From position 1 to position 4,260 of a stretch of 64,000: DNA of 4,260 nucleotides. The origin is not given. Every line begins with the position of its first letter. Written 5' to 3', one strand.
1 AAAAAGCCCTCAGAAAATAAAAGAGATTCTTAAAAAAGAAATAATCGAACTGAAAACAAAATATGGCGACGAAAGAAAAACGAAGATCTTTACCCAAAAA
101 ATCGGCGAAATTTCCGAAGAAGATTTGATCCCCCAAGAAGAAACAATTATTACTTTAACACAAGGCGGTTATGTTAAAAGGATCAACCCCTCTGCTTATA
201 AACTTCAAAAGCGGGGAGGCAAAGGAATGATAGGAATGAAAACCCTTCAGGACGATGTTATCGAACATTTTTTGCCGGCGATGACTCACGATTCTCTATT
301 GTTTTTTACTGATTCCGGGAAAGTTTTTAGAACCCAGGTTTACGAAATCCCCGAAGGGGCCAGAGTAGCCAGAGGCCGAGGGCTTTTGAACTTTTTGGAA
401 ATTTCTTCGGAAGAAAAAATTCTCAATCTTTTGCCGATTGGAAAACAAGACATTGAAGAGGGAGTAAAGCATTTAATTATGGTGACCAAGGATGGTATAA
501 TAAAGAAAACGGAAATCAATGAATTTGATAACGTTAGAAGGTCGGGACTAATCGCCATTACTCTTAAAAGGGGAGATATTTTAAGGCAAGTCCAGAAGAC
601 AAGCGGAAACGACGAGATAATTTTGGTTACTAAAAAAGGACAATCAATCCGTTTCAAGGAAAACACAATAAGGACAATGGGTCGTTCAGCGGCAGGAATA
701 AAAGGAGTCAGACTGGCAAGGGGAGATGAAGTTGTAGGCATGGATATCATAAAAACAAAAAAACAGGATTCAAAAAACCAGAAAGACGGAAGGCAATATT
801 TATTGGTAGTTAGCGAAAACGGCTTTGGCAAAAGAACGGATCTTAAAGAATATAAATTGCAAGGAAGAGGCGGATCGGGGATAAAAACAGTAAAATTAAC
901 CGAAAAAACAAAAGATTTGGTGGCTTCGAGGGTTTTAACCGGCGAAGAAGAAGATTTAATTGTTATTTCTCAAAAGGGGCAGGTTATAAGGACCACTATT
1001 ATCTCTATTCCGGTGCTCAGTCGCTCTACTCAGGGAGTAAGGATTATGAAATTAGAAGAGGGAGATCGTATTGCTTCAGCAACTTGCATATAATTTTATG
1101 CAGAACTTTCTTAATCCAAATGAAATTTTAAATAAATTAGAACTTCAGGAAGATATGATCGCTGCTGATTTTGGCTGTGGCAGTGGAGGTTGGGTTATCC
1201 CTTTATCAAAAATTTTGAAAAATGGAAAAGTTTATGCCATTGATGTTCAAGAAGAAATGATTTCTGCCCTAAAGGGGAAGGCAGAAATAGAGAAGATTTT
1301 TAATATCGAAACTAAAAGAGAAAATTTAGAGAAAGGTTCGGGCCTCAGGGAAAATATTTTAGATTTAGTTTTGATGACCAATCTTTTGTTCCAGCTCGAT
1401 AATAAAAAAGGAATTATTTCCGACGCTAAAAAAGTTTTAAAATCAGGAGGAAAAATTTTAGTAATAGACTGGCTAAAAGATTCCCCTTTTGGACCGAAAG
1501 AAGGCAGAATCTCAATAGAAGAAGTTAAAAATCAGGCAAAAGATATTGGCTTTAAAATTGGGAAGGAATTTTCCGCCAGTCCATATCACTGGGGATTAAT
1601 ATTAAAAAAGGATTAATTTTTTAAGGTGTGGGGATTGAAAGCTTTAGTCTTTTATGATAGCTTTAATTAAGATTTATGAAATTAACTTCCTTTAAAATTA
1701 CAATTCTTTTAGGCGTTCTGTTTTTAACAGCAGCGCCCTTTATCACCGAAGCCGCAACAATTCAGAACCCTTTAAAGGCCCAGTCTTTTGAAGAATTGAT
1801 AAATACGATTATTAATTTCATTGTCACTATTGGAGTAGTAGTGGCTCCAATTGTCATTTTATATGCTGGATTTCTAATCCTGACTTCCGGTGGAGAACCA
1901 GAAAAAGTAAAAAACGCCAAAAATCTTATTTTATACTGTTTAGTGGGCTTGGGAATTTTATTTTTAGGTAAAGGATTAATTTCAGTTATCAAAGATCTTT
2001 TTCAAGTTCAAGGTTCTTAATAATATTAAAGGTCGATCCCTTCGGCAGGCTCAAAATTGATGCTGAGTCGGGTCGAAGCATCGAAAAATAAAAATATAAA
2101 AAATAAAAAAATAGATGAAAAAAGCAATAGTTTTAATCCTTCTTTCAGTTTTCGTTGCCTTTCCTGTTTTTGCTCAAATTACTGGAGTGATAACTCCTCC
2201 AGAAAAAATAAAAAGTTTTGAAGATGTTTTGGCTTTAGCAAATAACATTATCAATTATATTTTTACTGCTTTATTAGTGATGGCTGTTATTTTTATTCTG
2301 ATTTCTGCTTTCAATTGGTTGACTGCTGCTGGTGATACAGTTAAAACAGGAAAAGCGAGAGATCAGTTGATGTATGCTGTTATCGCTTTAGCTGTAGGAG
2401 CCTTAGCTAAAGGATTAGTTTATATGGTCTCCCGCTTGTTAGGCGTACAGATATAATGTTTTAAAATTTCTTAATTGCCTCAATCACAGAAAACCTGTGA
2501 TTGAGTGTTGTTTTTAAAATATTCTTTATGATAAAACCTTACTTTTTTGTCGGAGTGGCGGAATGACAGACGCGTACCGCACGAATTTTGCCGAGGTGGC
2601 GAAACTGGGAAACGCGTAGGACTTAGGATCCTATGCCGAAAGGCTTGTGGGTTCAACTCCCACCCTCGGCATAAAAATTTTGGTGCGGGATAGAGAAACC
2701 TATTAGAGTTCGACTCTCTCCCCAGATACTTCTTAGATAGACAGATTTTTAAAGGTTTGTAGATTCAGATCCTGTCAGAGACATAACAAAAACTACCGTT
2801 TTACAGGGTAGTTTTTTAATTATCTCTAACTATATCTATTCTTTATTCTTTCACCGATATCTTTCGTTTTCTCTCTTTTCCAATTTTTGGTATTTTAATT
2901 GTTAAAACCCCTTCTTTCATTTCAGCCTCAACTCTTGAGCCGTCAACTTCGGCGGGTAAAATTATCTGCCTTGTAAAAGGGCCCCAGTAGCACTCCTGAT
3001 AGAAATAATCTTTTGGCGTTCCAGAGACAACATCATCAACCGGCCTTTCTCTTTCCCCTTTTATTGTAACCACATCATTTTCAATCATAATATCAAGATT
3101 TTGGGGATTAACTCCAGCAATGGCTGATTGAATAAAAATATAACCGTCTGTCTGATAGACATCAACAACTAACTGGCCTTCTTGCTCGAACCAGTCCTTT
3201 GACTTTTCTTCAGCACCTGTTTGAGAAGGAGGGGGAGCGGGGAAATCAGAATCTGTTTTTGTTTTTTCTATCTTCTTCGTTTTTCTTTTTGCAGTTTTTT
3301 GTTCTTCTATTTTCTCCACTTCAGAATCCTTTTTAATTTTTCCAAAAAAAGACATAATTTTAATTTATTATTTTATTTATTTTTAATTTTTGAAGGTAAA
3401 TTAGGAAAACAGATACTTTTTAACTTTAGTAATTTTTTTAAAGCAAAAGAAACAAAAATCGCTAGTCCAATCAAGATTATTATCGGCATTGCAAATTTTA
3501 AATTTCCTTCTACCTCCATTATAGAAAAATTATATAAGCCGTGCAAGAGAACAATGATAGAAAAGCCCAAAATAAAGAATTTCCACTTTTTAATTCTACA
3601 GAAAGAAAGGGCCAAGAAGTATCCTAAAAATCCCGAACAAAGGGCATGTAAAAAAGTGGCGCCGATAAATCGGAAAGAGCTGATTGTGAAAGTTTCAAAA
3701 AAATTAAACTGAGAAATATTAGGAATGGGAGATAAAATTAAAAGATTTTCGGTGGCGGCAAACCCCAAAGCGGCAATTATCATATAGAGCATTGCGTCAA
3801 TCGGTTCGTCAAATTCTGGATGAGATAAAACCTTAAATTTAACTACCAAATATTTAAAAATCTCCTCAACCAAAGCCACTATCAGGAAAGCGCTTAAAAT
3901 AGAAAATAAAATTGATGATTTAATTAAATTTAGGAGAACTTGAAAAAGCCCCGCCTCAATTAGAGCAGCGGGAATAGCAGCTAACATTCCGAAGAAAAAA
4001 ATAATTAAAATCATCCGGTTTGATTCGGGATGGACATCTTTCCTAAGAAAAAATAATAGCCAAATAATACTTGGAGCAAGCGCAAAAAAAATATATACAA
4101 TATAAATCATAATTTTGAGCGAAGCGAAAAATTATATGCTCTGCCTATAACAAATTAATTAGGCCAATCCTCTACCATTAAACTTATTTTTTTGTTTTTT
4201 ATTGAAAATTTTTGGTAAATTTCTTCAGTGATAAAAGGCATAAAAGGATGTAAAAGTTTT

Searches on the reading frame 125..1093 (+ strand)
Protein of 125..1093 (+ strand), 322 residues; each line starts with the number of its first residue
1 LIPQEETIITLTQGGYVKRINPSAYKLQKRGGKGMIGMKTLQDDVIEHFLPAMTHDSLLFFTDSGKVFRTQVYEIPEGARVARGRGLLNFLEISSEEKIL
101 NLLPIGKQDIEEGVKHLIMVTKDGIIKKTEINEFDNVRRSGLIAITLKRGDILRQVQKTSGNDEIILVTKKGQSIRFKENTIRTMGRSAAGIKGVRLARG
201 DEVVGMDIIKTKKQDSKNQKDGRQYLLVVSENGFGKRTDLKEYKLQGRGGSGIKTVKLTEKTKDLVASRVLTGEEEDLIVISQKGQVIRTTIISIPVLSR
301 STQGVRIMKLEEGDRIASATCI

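Call 42: search_protein_families(library=pfam, proteins=[window:125-1093:+], max_evalue=0.001)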
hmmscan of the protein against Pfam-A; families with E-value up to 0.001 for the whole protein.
window:125-1093:+ (322 aa): 1 family
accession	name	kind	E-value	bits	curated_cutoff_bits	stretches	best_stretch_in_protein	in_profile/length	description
PF03989.18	DNA_gyraseA_C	-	1.9e-68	226.1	27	6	163-209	1-47/48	DNA gyrase C-terminal domain, beta-propeller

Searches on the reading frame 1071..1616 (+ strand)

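Call 42: search_protein_families(library=pfam, proteins=[window:1071-1616:+], max_evalue=0.001)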
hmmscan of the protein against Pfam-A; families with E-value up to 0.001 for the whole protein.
window:1071-1616:+ (181 aa): 10 families
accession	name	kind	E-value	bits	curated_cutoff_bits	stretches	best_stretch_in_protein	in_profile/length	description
PF13649.12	Methyltransf_25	-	2.3e-13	51.1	27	1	32-127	2-97/97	Methyltransferase domain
PF08241.18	Methyltransf_11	-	3.5e-13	50.4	21.2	1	33-130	2-94/95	Methyltransferase domain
PF13847.12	Methyltransf_31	-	6.6e-13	49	27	1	27-134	3-112/145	Methyltransferase domain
PF08242.18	Methyltransf_12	-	2e-11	44.9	30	1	33-129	2-98/98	Methyltransferase domain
PF13489.12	Methyltransf_23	-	8.4e-09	35.8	27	1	25-138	20-123/164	Methyltransferase domain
PF01209.24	Ubie_methyltran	-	4.2e-08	33.3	20.1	1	30-134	50-154/233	ubiE/COQ5 methyltransferase family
PF01728.25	FtsJ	-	1.6e-06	28.7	24.1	1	18-101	11-96/181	FtsJ-like methyltransferase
PF05175.20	MTS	-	3.9e-06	27.1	23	1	20-132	24-139/170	Methyltransferase small domain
PF03848.20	TehB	-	5.7e-06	26.3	20.4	1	18-133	21-134/193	Tellurite resistance protein TehB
PF06325.19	PrmA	-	0.00083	19.4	22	0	20-130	155-257/296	Ribosomal protein L11 methyltransferase (PrmA)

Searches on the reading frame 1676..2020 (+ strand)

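Call 42: search_protein_families(library=pfam, proteins=[window:1676-2020:+], max_evalue=0.001)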
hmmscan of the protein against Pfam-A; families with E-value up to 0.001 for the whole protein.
window:1676-2020:+ (114 aa): 1 family
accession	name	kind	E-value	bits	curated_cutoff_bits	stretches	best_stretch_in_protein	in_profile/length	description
PF18895.5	T4SS_pilin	-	3.8e-12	46.5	26.6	1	35-105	2-71/71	Type IV secretion system pilin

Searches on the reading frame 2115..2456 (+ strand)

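Call 42: search_protein_families(library=pfam, proteins=[window:2115-2456:+], max_evalue=0.001)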
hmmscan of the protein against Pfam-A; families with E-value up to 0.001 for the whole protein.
window:2115-2456:+ (113 aa): 2 families
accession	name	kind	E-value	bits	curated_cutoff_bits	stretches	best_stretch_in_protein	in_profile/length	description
PF18895.5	T4SS_pilin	-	1.8e-08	34.8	26.6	1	40-104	7-70/71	Type IV secretion system pilin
PF19607.4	DUF6112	-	0.00047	20.4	25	1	43-103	17-76/88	Family of unknown function (DUF6112)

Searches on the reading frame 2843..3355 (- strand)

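Call 42: search_protein_families(library=pfam, proteins=[window:2843-3355:-], max_evalue=0.001)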
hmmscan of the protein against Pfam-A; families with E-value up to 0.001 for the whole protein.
window:2843-3355:- (170 aa): 2 families
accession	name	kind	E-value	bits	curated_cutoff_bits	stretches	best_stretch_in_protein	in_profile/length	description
PF00011.27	HSP20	-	3.8e-18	65.9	20.8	1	71-168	7-101/102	Hsp20/alpha crystallin family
PF17886.7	ArsA_HSP20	-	9.9e-05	22.3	22.5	1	79-154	10-62/63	HSP20-like domain found in ArsA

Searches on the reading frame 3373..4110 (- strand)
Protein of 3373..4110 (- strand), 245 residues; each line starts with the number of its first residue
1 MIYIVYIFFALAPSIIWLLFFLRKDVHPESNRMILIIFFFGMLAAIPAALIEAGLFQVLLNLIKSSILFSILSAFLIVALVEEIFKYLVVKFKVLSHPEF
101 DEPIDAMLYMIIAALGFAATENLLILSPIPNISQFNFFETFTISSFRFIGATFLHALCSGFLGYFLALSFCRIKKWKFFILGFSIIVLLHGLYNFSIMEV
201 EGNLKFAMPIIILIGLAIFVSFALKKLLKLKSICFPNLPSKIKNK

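Call 42: search_protein_families(library=pfam, proteins=[window:3373-4110:-], max_evalue=0.001)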
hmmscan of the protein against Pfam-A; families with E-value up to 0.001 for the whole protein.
window:3373-4110:- (245 aa): 1 family
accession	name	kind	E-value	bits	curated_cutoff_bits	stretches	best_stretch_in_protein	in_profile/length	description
PF13367.11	PrsW-protease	-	1.3e-30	106.8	23.5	1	30-214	2-188/196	PrsW family intramembrane metalloprotease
